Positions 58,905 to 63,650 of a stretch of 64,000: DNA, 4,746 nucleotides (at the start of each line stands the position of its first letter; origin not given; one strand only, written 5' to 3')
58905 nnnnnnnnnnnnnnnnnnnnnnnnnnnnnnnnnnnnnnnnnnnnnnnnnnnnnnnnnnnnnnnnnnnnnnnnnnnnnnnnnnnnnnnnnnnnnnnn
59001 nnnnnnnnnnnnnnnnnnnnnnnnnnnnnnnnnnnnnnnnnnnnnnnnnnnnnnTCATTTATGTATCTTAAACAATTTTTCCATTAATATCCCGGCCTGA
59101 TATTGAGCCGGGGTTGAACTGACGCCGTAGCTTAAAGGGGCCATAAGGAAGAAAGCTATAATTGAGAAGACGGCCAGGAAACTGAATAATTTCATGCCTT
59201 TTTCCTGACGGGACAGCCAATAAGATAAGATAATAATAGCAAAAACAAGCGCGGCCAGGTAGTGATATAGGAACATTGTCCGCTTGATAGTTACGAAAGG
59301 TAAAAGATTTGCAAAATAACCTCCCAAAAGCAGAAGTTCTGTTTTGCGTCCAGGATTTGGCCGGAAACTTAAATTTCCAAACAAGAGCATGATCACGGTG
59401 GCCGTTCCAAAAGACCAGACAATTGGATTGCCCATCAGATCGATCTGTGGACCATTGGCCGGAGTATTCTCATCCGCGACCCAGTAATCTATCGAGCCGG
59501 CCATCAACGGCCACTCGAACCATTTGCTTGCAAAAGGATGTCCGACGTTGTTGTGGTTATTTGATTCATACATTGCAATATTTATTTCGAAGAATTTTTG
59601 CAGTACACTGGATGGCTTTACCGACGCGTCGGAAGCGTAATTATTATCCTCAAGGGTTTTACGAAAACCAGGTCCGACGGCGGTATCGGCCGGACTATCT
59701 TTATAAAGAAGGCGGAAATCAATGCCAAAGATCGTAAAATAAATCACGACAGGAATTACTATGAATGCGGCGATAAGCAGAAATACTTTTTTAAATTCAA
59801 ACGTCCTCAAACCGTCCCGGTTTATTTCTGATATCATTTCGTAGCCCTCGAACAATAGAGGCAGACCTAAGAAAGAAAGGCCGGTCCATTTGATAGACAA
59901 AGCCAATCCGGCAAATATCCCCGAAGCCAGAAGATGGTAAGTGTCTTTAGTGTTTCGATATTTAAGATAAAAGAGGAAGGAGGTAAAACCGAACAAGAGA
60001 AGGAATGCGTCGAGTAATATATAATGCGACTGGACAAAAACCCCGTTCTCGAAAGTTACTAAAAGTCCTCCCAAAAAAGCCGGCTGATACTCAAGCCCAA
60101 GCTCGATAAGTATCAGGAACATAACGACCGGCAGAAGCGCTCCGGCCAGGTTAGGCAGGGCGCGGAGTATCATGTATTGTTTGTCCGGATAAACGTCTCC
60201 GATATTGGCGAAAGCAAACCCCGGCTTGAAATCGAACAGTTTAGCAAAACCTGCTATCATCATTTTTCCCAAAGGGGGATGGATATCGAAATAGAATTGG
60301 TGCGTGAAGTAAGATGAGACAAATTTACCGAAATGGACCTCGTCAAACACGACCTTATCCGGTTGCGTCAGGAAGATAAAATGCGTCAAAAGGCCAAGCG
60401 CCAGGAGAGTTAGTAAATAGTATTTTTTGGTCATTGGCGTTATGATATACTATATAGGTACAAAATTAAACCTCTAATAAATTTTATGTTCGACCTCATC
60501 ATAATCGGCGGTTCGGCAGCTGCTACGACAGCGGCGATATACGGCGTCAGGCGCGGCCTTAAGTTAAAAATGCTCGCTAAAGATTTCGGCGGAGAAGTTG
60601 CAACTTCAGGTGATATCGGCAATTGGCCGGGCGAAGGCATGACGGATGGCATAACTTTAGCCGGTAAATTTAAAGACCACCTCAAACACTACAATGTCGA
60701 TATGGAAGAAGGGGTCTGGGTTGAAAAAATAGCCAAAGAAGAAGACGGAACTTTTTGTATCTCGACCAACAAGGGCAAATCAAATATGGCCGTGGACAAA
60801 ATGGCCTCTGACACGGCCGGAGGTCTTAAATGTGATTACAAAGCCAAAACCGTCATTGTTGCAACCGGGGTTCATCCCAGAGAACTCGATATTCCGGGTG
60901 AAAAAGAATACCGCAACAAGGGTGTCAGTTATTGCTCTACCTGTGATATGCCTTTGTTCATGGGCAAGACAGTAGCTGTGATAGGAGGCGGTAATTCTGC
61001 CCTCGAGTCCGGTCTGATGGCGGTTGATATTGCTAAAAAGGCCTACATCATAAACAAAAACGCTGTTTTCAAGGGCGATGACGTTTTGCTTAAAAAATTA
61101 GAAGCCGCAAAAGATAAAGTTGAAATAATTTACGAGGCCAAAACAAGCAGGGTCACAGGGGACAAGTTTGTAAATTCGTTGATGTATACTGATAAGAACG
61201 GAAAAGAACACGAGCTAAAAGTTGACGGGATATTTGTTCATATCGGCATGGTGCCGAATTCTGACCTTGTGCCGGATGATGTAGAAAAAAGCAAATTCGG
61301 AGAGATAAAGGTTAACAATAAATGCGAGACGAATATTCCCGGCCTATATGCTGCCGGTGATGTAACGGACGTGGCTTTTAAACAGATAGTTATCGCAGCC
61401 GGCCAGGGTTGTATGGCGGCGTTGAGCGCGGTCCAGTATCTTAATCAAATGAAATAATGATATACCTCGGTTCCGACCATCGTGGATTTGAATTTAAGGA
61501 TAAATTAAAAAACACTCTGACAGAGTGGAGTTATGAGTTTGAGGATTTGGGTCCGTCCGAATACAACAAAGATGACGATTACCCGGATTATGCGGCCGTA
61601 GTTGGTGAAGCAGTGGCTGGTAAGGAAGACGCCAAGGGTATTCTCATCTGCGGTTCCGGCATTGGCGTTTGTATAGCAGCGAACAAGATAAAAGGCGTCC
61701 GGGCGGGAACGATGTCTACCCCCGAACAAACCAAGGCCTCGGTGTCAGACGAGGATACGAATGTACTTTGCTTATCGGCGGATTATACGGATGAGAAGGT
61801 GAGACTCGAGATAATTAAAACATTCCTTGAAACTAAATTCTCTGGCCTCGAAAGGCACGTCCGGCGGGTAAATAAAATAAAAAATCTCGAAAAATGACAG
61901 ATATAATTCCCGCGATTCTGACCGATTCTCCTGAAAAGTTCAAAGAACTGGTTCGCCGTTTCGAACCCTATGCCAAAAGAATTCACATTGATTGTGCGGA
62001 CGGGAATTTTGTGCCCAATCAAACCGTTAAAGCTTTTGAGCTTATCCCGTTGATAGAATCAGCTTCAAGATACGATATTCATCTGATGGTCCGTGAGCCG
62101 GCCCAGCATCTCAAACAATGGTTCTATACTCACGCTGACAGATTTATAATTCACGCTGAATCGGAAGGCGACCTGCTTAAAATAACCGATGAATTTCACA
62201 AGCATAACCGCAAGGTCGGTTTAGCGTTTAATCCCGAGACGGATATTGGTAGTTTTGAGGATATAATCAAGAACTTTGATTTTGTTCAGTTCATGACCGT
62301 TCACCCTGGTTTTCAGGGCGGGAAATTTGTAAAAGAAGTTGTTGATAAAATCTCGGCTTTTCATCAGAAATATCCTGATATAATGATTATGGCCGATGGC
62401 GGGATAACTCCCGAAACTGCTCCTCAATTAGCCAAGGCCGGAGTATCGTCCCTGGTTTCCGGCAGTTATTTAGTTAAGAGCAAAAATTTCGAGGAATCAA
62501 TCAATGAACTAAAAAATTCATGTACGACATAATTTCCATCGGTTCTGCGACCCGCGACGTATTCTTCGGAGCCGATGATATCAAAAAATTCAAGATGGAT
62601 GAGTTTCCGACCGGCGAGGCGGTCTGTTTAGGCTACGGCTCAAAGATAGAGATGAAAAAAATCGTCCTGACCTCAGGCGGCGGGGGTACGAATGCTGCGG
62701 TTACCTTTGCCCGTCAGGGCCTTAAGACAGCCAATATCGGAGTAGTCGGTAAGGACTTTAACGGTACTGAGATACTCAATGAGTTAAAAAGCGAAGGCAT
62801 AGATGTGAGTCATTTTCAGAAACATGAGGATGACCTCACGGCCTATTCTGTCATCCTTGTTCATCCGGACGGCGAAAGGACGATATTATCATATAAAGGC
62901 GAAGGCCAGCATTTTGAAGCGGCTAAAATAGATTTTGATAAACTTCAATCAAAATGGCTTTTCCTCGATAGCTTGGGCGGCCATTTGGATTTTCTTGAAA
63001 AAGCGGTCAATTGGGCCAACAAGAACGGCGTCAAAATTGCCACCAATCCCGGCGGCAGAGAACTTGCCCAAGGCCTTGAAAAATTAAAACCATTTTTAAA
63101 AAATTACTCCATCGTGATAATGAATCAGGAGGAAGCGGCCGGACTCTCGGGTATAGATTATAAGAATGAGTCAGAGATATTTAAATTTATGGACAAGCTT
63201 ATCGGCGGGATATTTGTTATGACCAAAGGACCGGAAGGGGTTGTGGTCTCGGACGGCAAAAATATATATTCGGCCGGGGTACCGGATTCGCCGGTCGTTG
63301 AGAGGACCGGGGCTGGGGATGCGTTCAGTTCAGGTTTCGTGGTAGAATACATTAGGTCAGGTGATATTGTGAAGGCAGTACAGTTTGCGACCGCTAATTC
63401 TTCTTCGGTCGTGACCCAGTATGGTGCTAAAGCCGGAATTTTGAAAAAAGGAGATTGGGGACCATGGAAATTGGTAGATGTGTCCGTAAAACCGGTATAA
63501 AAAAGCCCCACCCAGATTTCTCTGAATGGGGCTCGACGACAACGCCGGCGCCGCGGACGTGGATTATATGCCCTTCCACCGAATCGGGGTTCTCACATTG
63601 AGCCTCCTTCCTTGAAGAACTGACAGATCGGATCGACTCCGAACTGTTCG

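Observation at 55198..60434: Protein O-mannosylation-like module: two PMT/GT39 paralogs, a Dpm1-like polyprenol-P-mannose synthase and an unknown polytopic membrane protein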

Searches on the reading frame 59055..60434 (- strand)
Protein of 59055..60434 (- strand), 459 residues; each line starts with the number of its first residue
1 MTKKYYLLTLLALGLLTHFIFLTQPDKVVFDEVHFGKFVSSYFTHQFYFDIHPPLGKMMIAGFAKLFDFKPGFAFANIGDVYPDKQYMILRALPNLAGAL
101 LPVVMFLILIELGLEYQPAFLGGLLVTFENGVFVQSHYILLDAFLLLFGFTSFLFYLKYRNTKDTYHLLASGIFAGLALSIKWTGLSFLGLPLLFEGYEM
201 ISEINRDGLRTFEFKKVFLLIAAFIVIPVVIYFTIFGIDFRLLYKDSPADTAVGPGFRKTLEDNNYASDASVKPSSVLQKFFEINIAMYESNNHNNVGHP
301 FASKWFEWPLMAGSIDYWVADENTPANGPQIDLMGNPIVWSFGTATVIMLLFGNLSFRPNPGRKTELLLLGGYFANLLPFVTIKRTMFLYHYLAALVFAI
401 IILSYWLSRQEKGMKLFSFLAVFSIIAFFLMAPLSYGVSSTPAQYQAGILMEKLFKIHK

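Call 3: search_protein_families(library=pfam, proteins=[window:59055-60434:-], max_evalue=0.01)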
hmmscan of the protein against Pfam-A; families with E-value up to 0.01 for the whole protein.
window:59055-60434:- (459 aa): 3 families
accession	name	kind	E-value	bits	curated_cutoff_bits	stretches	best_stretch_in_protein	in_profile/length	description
PF02366.24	PMT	-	6.6e-50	170.4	22.7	1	10-244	3-245/245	Dolichyl-phosphate-mannose-protein mannosyltransferase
PF16192.10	PMT_4TMC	-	2e-30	106.3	32.4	1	278-447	2-195/202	C-terminal four TMM region of protein-O-mannosyltransferase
PF13231.12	PMT_2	-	3e-05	24.7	26.1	1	95-232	29-160/160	Dolichyl-phosphate-mannose-protein mannosyltransferase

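Call 4: search_protein_families(library=ncbifam, proteins=[window:59055-60434:-], max_evalue=0.01)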
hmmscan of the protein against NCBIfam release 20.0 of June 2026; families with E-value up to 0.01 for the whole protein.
window:59055-60434:- (459 aa): 2 families
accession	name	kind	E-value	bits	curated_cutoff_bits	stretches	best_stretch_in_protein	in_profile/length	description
NF058602.1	PrMnsylTfPmt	equivalog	4.3e-09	35.7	800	1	169-409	224-464/530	protein O-mannosyltransferase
TIGR03663.1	TIGR03663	subfamily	2.5e-05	23.5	126.25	1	88-207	71-192/435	flippase activity-associated protein Agl23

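Call 13: search_solved_structures(query=window:59055-60434:-, max_evalue=0.01, show_alignments=1)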
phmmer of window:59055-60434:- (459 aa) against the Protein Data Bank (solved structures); distinct sequences matched with E-value up to 0.01: 4.
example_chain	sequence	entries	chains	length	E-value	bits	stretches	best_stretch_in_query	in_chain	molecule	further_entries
9i5k_A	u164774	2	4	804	1.6e-45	159.2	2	9-269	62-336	Dolichyl-phosphate-mannose--protein mannosyltransferase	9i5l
6p25_A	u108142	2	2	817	1.2e-43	153.1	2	16-278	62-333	Dolichyl-phosphate-mannose--protein mannosyltransferase 1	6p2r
9e61_A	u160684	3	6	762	5.7e-33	117.8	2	7-270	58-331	Dolichyl-phosphate-mannose--protein mannosyltransferase 4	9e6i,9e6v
6p25_B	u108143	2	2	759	3.7e-30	108.5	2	11-257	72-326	Dolichyl-phosphate-mannose--protein mannosyltransferase 2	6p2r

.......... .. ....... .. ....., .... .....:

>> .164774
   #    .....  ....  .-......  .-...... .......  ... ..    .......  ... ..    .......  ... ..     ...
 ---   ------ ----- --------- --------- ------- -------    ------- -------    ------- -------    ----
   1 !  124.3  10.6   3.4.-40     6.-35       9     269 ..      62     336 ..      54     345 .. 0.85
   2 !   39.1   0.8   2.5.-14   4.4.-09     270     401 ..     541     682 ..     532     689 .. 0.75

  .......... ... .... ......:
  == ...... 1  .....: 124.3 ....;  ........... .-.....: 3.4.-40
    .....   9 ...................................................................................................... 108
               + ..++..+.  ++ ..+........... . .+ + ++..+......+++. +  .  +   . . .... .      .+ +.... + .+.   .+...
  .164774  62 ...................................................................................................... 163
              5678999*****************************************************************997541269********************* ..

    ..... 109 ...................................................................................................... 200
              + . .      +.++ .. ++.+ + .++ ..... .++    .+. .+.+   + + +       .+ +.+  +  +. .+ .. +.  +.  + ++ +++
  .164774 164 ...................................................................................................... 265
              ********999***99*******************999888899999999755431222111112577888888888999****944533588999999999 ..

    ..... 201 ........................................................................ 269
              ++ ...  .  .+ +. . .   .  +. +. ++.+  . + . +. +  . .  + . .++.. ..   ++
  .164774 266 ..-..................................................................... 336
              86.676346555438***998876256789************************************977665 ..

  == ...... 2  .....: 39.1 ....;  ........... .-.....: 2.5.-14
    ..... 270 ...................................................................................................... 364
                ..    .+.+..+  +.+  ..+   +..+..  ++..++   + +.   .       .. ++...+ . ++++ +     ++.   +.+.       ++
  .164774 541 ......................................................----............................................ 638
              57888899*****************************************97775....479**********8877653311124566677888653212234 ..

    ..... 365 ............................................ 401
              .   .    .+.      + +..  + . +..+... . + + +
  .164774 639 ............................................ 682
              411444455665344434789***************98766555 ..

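Call 39: find_homologous_proteins(query=window:59055-60434:-)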
Query window:59055-60434:- (459 aa): 991 proteins with E <= 0.001 among 8000 candidates; the best 120 are listed.
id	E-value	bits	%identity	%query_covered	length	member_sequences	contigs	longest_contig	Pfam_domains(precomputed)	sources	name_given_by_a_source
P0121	0.0e+0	1023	100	100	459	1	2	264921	PF02366.25,PF16192.11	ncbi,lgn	-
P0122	5.9e-134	466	48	98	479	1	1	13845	PF02366.25,PF16192.11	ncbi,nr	ncbi:MAG: phospholipid carrier-dependent glycosyltransferase [Candidatus Taylorbacteria bacterium]|n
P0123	7.7e-134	465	50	98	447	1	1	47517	PF02366.25,PF16192.11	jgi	jgi:dolichyl-phosphate-mannose-protein mannosyltransferase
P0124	3.9e-131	456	51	98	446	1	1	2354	PF02366.25,PF16192.11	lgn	-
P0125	5.1e-130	453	48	99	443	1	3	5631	PF02366.25,PF16192.11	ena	-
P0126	6.3e-130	452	49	99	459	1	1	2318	PF02366.25,PF16192.11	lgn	-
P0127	1.6e-128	448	46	99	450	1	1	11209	PF02366.25,PF16192.11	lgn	-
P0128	3.0e-128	447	48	99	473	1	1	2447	PF02366.25,PF16192.11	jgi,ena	-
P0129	5.1e-128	446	49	99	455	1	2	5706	PF02366.25,PF16192.11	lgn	-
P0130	5.5e-128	446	49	97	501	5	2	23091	PF02366.25,PF16192.11,PF13231.13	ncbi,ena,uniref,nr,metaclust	ncbi:MAG: hypothetical protein A2750_04160 [Candidatus Yanofskybacteria bacterium RIFCSPHIGHO2_01_FU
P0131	1.6e-127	444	48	98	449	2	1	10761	PF02366.25,PF16192.11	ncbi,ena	-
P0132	4.4e-127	443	49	99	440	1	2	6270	PF02366.25,PF16192.11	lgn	-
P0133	6.4e-127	442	49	97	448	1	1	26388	PF02366.25,PF16192.11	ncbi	-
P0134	8.0e-127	442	50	97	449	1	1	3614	PF02366.25,PF16192.11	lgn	-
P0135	1.0e-126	442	47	99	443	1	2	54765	PF02366.25,PF16192.11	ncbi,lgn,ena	-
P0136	1.8e-126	441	49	99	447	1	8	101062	PF02366.25,PF16192.11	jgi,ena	-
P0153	2.1e-122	428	48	97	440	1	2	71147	PF02366.25,PF16192.11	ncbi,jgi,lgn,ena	-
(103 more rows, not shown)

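Call 85: find_encoding_contigs(protein=P0136, flank=6000, max_places=1)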
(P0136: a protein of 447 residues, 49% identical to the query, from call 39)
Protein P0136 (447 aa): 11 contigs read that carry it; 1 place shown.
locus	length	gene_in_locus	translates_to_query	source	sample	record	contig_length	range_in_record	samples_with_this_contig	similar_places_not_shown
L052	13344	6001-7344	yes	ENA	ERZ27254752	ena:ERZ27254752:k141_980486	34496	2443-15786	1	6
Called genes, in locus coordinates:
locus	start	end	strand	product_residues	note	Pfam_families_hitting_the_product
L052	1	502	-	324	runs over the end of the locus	PF00294:PfkB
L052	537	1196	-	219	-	PF00834:Ribul_P_3_epim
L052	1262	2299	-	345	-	PF00389:2-Hacid_dh, PF02826:2-Hacid_dh_C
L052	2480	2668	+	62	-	-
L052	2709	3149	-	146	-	PF02502:LacAB_rpiB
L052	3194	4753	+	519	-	-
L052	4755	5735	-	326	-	PF07992:Pyr_redox_2, PF13738:Pyr_redox_3, PF00070:Pyr_redox (weak)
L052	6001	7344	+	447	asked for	PF02366:PMT, PF16192:PMT_4TMC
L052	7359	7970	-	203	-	PF00081:Sod_Fe_N, PF02777:Sod_Fe_C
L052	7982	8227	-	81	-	PF05768:Glrx-like (weak), PF13192:Thioredoxin_3 (weak), PF00462:Glutaredoxin, PF13417:GST_N_3, PF13409:GST_N_2 (weak)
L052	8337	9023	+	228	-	-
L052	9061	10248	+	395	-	PF01702:TGT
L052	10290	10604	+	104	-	-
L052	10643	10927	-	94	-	PF18893:DUF5652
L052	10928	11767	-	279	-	PF01261:AP_endonuc_2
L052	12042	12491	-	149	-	-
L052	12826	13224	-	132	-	-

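Call 86: find_encoding_contigs(protein=P0153, flank=6000, max_places=1)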
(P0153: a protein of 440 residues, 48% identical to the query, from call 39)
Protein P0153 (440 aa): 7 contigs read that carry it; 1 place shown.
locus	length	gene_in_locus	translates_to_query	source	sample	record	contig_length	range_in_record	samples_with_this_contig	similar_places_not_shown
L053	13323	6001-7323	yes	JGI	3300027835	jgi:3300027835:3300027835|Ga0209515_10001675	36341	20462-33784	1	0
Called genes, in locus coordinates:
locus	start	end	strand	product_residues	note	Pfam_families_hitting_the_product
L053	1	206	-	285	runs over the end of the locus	PF01116:F_bP_aldolase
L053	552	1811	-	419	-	-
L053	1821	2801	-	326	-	PF00294:PfkB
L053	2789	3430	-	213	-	PF00834:Ribul_P_3_epim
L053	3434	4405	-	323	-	PF00389:2-Hacid_dh, PF03446:NAD_binding_2 (faint), PF02826:2-Hacid_dh_C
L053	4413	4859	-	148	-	PF02502:LacAB_rpiB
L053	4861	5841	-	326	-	PF07992:Pyr_redox_2, PF13738:Pyr_redox_3, PF00070:Pyr_redox (weak)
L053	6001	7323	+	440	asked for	PF02366:PMT, PF16192:PMT_4TMC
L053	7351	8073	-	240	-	PF13353:Fer4_12, PF04055:Radical_SAM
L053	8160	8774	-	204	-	PF00081:Sod_Fe_N, PF02777:Sod_Fe_C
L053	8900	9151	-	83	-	PF13192:Thioredoxin_3 (weak), PF00462:Glutaredoxin, PF05768:Glrx-like (weak), PF13417:GST_N_3, PF13409:GST_N_2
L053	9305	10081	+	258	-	-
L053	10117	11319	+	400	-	PF01702:TGT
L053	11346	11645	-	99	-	PF18893:DUF5652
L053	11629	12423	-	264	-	PF01261:AP_endonuc_2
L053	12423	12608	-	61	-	-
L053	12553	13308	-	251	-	PF01520:Amidase_3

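Call 87: find_encoding_contigs(protein=P0122, flank=6000, max_places=1)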
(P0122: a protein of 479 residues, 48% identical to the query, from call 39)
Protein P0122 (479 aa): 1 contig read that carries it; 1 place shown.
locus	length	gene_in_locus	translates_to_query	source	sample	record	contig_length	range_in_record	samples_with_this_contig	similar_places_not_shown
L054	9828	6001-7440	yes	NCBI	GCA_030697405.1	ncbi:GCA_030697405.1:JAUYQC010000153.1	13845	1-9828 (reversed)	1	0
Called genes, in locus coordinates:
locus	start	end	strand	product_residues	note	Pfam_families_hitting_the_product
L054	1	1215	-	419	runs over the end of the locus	-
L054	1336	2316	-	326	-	PF00294:PfkB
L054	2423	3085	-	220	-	PF00834:Ribul_P_3_epim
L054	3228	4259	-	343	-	PF00389:2-Hacid_dh, PF02826:2-Hacid_dh_C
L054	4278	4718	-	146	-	PF02502:LacAB_rpiB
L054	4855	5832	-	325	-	PF07992:Pyr_redox_2, PF13738:Pyr_redox_3, PF00070:Pyr_redox (weak)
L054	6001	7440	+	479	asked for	PF02366:PMT, PF16192:PMT_4TMC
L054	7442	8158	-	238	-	PF13353:Fer4_12, PF04055:Radical_SAM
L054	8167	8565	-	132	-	-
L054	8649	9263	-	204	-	PF00081:Sod_Fe_N, PF02777:Sod_Fe_C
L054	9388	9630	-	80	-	PF02798:GST_N (weak), PF05768:Glrx-like (weak), PF13192:Thioredoxin_3 (weak), PF00462:Glutaredoxin, PF13417:GST_N_3, PF13409:GST_N_2 (weak)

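Call 99: predict_structure(alignment_id=A3)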
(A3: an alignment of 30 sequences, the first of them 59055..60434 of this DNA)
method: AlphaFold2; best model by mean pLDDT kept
length: 459 residues; sequences in the alignment: 30
mean_pLDDT: 85.9   pTM: 0.90
mean pLDDT of the five models: 85.9, 84.5, 83.7, 82.9, 82.6
residues with pLDDT >= 90: 268; 70-90: 126; 50-70: 43; < 50: 22
segments of 3 or more residues with pLDDT < 50: 297-299, 301-308, 321-328, 457-459
pLDDT, mean of each block of 10 residues (from residue 1): 93 94 80 80 90 92 88 71 78 93 98 97 95 81 95 98 98 98 92 95 94 93 98 97 84 90 91 96 93 63 49 59 48 80 92 89 93 87 64 92 96 95 93 73 75 59
secondary structure, 60 per line:
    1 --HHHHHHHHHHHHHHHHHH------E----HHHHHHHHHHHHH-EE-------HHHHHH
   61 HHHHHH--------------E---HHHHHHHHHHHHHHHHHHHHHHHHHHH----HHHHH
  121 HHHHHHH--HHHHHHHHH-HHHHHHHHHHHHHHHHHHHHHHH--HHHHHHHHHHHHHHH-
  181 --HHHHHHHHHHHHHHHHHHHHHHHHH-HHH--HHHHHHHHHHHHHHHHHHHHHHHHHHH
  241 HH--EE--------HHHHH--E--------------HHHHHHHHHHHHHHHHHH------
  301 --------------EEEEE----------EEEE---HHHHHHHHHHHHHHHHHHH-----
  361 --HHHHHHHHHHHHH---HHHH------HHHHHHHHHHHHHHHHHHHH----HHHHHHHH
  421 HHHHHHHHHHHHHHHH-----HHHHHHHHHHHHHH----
elements in order: H3-20 H32-44 H55-66 H85-111 H116-127 H130-138 H140-162 H165-179 H183-207 H214-242 H255-259 H277-294 E315-319 E330-333 H337-355 H363-375 H379-382 H389-408 H413-436 H442-455

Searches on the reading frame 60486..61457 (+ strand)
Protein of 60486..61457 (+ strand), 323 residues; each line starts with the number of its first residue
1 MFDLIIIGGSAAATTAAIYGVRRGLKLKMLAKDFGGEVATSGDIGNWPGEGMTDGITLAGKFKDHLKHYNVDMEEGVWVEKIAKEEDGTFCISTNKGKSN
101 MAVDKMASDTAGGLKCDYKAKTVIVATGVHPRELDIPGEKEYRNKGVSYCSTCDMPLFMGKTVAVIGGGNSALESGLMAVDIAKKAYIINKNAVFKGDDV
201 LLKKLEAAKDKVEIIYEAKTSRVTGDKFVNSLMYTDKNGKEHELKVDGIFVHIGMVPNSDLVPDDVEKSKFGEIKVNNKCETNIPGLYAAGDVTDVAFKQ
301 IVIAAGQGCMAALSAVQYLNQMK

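Call 55: search_protein_families(library=pfam, proteins=[window:60486-61457:+], max_evalue=0.001)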
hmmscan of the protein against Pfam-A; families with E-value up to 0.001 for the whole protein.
window:60486-61457:+ (323 aa): 4 families
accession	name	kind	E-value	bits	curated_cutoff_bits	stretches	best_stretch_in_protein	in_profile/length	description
PF07992.20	Pyr_redox_2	-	1.2e-38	133.7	26.1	1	2-308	1-291/291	Pyridine nucleotide-disulphide oxidoreductase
PF13738.12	Pyr_redox_3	-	1.3e-19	71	30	1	117-291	122-305/305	Pyridine nucleotide-disulphide oxidoreductase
PF00070.33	Pyr_redox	-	4.6e-06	27.5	22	1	163-227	2-70/82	Pyridine nucleotide-disulphide oxidoreductase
PF00890.30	FAD_binding_2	-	0.0009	19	20.4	0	274-299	373-404/414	FAD binding domain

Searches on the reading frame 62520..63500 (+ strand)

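Call 55: search_protein_families(library=pfam, proteins=[window:62520-63500:+], max_evalue=0.001)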
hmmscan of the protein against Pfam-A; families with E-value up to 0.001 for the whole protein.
window:62520-63500:+ (326 aa): 1 family
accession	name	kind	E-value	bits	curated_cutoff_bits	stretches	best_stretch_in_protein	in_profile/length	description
PF00294.29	PfkB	-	2.2e-42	145.9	25.8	1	39-306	22-298/302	pfkB family carbohydrate kinase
